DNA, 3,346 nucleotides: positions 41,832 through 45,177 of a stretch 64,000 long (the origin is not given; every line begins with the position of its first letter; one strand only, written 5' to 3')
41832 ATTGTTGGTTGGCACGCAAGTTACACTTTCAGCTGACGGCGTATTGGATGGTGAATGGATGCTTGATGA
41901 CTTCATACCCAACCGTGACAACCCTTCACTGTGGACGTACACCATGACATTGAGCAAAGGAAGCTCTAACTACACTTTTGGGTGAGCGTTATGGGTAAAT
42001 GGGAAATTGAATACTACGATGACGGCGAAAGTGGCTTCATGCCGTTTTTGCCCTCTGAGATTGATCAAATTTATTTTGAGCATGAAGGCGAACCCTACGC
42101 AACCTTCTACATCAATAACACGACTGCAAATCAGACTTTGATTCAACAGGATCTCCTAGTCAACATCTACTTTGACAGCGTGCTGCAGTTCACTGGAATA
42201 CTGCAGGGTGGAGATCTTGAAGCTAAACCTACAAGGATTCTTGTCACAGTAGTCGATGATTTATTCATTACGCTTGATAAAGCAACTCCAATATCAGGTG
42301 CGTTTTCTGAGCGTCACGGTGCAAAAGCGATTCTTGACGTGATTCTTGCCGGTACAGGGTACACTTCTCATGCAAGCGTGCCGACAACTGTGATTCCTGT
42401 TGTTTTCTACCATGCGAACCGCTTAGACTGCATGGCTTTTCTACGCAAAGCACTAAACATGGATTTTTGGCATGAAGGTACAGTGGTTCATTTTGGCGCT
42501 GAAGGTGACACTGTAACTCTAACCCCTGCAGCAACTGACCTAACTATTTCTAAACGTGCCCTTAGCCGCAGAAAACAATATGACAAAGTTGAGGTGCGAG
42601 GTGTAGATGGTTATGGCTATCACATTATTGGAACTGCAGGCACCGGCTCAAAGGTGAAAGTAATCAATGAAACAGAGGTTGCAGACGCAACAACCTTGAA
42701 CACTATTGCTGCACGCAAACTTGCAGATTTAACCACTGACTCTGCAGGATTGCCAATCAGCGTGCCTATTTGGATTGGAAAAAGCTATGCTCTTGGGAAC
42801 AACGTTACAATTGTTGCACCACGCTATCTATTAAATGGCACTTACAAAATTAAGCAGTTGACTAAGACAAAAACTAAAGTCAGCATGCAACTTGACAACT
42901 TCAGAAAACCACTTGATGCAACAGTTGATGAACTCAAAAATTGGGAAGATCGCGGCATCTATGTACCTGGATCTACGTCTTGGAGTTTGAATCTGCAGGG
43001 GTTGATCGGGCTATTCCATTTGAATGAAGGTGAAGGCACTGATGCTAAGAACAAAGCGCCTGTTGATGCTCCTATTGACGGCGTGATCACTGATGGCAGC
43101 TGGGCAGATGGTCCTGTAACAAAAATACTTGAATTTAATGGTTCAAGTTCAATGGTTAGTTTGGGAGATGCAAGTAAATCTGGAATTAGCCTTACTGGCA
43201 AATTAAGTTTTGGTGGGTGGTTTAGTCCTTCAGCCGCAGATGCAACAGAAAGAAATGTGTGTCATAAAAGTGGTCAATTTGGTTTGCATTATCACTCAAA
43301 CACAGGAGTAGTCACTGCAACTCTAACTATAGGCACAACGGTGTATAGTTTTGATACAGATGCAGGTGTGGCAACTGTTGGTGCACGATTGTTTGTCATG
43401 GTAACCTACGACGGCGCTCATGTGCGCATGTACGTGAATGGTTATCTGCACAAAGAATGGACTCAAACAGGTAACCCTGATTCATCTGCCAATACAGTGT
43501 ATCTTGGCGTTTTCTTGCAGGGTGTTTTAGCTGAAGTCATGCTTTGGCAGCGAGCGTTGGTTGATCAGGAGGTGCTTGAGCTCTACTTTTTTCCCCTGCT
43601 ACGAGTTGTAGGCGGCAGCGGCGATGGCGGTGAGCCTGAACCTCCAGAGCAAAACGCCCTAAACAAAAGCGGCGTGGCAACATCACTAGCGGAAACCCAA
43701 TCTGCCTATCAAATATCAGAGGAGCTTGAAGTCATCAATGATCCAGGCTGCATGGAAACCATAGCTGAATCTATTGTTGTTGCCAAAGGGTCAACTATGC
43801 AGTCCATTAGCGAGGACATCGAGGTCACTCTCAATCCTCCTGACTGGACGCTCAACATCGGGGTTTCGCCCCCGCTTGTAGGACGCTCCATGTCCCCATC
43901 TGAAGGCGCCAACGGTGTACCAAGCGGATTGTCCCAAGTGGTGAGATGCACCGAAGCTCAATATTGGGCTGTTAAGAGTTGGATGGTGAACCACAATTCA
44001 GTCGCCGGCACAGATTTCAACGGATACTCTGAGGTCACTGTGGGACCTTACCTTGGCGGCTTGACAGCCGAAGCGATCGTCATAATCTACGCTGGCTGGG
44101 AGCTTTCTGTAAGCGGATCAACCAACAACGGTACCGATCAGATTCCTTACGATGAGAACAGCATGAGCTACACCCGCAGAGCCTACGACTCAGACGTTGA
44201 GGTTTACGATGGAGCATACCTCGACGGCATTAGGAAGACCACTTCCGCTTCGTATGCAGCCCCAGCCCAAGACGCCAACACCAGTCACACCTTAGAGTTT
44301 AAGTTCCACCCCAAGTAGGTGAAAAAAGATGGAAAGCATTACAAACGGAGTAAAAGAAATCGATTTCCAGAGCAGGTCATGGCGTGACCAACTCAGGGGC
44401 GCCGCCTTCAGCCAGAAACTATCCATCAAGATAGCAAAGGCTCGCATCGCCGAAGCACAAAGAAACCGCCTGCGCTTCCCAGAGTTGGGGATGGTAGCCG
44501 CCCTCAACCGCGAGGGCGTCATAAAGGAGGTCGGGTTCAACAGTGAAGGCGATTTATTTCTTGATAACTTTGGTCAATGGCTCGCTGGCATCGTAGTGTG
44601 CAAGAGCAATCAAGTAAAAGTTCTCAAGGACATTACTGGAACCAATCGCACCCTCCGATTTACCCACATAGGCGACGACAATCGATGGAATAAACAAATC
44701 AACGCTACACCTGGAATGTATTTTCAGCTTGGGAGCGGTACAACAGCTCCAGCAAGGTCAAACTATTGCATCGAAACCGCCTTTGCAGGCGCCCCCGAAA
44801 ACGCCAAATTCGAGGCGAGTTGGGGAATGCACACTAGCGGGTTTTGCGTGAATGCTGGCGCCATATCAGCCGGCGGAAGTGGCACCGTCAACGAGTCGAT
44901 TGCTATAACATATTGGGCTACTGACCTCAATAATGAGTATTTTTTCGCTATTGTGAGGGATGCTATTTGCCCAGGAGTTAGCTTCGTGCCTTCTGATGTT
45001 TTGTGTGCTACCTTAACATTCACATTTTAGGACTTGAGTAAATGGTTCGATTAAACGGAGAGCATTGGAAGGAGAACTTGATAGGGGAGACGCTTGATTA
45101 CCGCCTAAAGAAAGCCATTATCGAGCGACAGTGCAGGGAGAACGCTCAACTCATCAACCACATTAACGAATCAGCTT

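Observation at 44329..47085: Four tandem, translationally coupled, divergent ~230-aa paralogs immediately downstream of the LamG tail fiber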

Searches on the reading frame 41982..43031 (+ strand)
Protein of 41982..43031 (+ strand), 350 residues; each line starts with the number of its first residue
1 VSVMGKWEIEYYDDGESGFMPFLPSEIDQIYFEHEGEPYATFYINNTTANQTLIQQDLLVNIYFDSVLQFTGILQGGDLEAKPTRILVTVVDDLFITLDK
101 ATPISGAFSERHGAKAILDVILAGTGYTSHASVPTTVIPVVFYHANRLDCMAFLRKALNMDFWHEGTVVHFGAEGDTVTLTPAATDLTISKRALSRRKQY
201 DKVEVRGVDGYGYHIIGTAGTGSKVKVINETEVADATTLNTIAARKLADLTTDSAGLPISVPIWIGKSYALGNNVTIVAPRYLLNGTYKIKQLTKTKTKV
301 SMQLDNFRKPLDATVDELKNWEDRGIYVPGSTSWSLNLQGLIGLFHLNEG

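Call 81: search_solved_structures(query=A3, max_evalue=10)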
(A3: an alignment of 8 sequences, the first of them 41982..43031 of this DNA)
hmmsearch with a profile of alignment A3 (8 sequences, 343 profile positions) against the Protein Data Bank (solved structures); distinct sequences matched with E-value up to 10: 2.
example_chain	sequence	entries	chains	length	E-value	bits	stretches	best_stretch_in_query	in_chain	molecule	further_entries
6b4f_B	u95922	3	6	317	1.4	11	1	60-117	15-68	Nucleoporin GLE1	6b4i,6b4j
7tbl_e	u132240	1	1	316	1.4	11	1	60-117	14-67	GLE1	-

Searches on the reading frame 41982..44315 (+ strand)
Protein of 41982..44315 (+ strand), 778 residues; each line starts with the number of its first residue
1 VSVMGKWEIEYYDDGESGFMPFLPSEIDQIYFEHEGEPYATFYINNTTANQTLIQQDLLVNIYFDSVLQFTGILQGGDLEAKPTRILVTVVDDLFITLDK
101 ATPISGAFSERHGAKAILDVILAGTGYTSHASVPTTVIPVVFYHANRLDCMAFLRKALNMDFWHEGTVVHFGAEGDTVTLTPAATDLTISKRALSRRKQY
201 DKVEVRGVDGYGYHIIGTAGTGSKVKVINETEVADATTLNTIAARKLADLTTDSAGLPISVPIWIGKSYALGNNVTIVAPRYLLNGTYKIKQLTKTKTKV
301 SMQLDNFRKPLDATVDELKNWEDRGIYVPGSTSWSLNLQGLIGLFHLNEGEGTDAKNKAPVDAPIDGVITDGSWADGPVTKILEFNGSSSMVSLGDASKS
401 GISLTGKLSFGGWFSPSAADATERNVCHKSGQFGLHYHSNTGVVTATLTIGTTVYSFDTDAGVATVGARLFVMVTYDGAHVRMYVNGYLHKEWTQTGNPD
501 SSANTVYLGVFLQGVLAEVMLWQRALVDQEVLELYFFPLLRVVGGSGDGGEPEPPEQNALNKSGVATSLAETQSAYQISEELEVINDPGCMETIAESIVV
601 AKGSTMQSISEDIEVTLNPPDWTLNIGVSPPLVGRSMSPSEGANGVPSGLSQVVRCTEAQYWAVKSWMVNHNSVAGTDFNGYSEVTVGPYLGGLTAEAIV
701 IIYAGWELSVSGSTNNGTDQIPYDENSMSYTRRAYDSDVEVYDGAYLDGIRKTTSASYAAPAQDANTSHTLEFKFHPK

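Call 5: search_protein_families(library=pfam, proteins=[window:41982-44315:+], max_evalue=1)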
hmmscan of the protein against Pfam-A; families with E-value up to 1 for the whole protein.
window:41982-44315:+ (778 aa): 1 family
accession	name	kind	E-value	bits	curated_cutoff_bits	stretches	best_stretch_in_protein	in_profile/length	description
PF13385.13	Laminin_G_3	-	7.6e-13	49.3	27.6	1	387-531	2-150/151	Concanavalin A-like lectin/glucanases superfamily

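Call 6: search_protein_families(library=phrogs, proteins=[window:41982-44315:+], max_evalue=1)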
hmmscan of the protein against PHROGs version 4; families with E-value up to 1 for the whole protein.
window:41982-44315:+ (778 aa): 3 families
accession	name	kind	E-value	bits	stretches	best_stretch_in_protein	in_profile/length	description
phrog_8174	-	tail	0.0068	17.1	1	445-534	128-221/222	minor tail protein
phrog_17347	-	unknown function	0.017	15.8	1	356-514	24-176/312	-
phrog_31557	-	unknown function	0.16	12.7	1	154-243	60-148/154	-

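Call 43: search_dna_similar(query=window:41982-44315:+, collection=phages, mode=protein, max_evalue=0.001, max_rows=15)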
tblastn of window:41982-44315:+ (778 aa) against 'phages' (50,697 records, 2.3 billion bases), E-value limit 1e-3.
Records with a match: 2; places in all: 2; records where one place covers at least 80% of the query: 0.
Best place of each record, by identity: <60% 2.
By first word of the organism name: Synechococcus 2.
By host as written in the record: Synechococcus sp. WH 8102 2.
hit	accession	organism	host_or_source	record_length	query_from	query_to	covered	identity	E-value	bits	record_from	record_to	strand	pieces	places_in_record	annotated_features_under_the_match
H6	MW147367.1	Synechococcus phage S-H9-2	Synechococcus sp. WH 8102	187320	380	535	20%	22.4%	3e-4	50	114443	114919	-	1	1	hypothetical protein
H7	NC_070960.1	Synechococcus phage S-H9-2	Synechococcus sp. WH 8102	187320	380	535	20%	22.4%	3e-4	50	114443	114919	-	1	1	hypothetical protein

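Call 59: search_solved_structures(query=window:41982-44315:+, max_evalue=1)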
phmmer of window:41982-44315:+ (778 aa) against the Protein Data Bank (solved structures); distinct sequences matched with E-value up to 1: 2.
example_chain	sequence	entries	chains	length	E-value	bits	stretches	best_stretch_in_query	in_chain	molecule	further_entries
5cbk_A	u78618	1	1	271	0.4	12.1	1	58-147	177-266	ShHTL5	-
8dvc_A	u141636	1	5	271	0.4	12.1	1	58-147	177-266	Hyposensitive to light 5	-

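Call 61: search_protein_families(library=ncbifam, proteins=[window:41982-44315:+], max_evalue=1)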
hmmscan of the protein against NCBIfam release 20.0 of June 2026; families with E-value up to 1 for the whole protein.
window:41982-44315:+ (778 aa): 0 families

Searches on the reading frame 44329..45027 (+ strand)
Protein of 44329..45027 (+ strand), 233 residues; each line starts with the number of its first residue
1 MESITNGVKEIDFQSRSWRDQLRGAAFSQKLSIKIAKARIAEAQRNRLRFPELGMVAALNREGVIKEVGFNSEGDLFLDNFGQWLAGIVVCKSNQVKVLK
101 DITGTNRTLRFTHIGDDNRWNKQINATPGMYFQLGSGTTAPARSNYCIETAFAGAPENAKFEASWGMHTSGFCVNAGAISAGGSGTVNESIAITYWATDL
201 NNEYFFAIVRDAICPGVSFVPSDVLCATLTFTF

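Call 5: search_protein_families(library=pfam, proteins=[window:44329-45027:+], max_evalue=1)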
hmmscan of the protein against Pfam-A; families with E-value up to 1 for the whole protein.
window:44329-45027:+ (233 aa): 0 families

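Call 6: search_protein_families(library=phrogs, proteins=[window:44329-45027:+], max_evalue=1)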
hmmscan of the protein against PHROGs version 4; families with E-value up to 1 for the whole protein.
window:44329-45027:+ (233 aa): 0 families

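Call 9: find_homologous_proteins(query=A1, max_evalue=0.001)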
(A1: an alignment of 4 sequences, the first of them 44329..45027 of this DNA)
Query A1 (4 sequences) (233 aa, profile of the alignment): 50 proteins with E <= 0.001 among 3269 candidates.
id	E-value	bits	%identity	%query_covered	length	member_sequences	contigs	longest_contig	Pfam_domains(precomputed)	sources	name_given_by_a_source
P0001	3.8e-102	359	100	100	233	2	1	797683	-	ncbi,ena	-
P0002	1.2e-101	357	28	92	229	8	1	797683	-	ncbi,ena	-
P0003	3.3e-94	333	27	90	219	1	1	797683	-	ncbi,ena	-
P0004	1.1e-89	318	80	100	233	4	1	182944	-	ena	-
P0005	1.4e-89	317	81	100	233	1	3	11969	-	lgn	-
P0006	1.2e-86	308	27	90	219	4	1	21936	-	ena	-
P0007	1.5e-85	304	27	90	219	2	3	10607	-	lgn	-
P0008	8.2e-58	213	33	98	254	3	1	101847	-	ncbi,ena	-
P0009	4.1e-54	201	36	94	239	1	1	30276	-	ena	-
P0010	5.8e-53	198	30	93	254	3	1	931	-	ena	-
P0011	1.5e-52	196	30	96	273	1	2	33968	-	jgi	jgi:hypothetical protein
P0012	9.0e-52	194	29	91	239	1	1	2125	-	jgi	jgi:hypothetical protein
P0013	1.4e-51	193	34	77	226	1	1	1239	-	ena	-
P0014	1.5e-50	190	30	92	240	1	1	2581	-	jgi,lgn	-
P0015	1.5e-49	186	36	92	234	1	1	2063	-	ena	-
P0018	1.6e-47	180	32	97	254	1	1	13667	-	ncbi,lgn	-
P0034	5.6e-39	152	34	82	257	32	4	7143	-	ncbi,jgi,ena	-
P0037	1.5e-37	147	28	98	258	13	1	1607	-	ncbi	-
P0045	2.2e-28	117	41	67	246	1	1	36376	-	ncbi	-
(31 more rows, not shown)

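Call 10: search_solved_structures(query=A1, max_evalue=10)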
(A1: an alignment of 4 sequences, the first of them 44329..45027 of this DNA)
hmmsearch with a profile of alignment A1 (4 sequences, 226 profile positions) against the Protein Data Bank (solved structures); distinct sequences matched with E-value up to 10: 2.
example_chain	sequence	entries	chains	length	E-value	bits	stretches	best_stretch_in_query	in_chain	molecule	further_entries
3jbn_L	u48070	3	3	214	0.21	14.2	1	10-80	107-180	40S ribosomal protein eS8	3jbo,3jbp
3j7a_L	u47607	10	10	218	0.22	14.1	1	10-80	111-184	40S ribosomal protein eS8 | 40S ribosomal protein S8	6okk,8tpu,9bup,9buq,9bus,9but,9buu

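Call 15: find_encoding_contigs(protein=P0008, flank=10000, max_places=3)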
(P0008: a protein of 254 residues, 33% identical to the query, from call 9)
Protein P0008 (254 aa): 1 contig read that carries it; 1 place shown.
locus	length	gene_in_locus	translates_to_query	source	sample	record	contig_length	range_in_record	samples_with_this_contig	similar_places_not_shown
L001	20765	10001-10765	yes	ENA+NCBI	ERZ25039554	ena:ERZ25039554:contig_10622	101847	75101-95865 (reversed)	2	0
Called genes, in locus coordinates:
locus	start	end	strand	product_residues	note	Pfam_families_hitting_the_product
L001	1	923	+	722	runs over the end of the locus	-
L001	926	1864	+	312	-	-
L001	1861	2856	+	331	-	-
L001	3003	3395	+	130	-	-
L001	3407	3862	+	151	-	-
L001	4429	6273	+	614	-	-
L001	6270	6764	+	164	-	-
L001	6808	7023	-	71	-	-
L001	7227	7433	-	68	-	-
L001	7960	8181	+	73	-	-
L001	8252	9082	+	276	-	PF13385:Laminin_G_3 (weak)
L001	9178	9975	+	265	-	-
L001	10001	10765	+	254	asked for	-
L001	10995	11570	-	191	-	-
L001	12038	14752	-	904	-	PF00690:Cation_ATPase_N, PF00122:E1-E2_ATPase, PF00702:Hydrolase, PF13246:Cation_ATPase, PF00689:Cation_ATPase_C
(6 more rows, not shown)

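Call 16: find_encoding_contigs(protein=P0045, flank=10000, max_places=3)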
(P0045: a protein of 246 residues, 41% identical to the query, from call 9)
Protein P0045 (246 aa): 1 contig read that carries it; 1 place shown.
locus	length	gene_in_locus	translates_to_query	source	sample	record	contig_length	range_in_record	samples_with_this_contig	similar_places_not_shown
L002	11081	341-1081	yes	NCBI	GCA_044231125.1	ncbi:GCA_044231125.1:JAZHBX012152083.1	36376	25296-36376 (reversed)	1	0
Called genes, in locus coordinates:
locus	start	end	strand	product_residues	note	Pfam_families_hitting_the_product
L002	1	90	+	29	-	?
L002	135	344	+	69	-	-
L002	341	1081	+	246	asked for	-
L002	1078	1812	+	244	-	-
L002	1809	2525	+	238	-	-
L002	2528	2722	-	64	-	-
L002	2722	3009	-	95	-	-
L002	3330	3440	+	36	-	-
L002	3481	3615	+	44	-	-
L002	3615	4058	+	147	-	-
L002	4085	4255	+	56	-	-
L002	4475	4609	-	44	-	-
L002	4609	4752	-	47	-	-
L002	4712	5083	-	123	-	-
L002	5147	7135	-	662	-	PF00176:SNF2-rel_dom, PF00270:DEAD, PF04851:ResIII, PF00271:Helicase_C (faint), PF16203:ERCC3_RAD25_C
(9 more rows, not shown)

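Call 19: find_related_loci(query=A1, collection=genome_contigs, flank=10000)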
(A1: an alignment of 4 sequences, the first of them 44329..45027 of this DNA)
Query A1 (233 aa) in genome_contigs; peptide patterns used: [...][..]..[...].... (x = any residue, [..] = any of these).
27 stretches matched a pattern; 1 encode a relative of the query (tblastn E <= 1e-3); 1 distinct loci.
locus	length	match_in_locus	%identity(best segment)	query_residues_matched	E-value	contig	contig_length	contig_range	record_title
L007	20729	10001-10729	34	18-233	4e-34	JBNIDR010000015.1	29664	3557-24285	MAG: Candidatus Bathyarchaeia archaeon isolate Bathy6-F18_MillA Bathy18_TemRidba_mb_bin.64_V6_scaffold35, whole genome s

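Call 35: list_cluster_members(proteins=[P0001, P0004, P0008, P0045, P0018, P0034, P0037])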
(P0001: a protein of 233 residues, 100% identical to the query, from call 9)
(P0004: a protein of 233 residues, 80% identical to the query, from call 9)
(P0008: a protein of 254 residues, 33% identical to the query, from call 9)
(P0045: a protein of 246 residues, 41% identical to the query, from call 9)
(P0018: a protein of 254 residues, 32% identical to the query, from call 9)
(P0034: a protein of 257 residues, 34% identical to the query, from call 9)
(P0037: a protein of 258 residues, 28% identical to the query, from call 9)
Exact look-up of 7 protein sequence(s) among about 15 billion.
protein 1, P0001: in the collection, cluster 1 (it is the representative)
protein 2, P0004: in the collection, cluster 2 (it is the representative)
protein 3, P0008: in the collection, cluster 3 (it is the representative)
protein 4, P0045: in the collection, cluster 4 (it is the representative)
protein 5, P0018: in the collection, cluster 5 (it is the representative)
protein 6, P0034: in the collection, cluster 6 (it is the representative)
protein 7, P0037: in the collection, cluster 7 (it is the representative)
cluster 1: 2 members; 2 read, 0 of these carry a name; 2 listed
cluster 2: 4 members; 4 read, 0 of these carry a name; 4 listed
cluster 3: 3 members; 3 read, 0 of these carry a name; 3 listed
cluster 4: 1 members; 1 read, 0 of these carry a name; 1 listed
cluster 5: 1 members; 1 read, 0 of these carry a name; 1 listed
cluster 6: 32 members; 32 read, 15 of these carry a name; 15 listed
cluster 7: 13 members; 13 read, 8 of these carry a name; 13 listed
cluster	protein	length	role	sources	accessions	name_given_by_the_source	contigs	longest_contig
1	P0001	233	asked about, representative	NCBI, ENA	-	-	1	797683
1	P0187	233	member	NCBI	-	-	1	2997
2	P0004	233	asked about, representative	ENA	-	-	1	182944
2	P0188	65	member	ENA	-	-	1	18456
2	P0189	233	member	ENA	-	-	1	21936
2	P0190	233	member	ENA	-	-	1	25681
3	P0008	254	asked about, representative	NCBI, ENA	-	-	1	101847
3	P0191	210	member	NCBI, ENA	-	-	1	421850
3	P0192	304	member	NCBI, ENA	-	-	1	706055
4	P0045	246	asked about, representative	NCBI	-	-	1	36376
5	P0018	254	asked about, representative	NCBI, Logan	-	-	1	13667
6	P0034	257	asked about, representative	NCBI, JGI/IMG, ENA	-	-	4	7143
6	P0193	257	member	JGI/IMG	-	hypothetical protein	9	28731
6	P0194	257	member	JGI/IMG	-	hypothetical protein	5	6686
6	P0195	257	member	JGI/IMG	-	hypothetical protein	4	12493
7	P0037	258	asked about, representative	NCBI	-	-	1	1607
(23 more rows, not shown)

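Call 37: find_encoding_contigs(protein=P0001, flank=3000, max_places=3)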
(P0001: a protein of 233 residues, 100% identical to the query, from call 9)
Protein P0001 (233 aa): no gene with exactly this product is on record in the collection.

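Call 38: find_encoding_contigs(protein=P0004, flank=10000, max_places=3)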
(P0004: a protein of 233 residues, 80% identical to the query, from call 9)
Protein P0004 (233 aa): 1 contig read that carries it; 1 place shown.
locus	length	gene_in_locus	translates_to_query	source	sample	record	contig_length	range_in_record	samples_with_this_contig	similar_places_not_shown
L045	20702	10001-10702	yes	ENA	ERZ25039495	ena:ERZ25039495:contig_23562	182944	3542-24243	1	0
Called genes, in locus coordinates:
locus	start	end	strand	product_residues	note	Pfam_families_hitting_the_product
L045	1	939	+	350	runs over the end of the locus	-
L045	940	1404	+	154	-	-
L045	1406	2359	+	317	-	-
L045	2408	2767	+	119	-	-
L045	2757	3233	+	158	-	-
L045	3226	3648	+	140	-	-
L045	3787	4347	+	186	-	-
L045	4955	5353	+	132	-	-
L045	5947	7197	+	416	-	-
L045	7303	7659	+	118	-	-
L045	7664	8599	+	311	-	-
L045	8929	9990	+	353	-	PF13385:Laminin_G_3 (weak)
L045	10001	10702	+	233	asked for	-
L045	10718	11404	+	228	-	-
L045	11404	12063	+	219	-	-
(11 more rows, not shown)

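Call 61: search_protein_families(library=ncbifam, proteins=[window:44329-45027:+], max_evalue=1)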
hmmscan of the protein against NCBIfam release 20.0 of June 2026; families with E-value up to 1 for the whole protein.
window:44329-45027:+ (233 aa): 0 families

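Call 62: search_protein_families(library=pfam, proteins=[P0045, P0008], max_evalue=0.1)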
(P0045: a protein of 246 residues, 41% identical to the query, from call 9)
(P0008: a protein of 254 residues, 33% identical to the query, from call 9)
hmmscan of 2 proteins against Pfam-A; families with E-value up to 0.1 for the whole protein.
P0045 (246 aa): 0 families

P0008 (254 aa): 1 family
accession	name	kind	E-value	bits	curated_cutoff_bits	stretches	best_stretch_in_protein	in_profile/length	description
PF04956.18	TrbC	-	0.052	14.2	27.9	0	105-155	35-86/98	TrbC/VIRB2 pilin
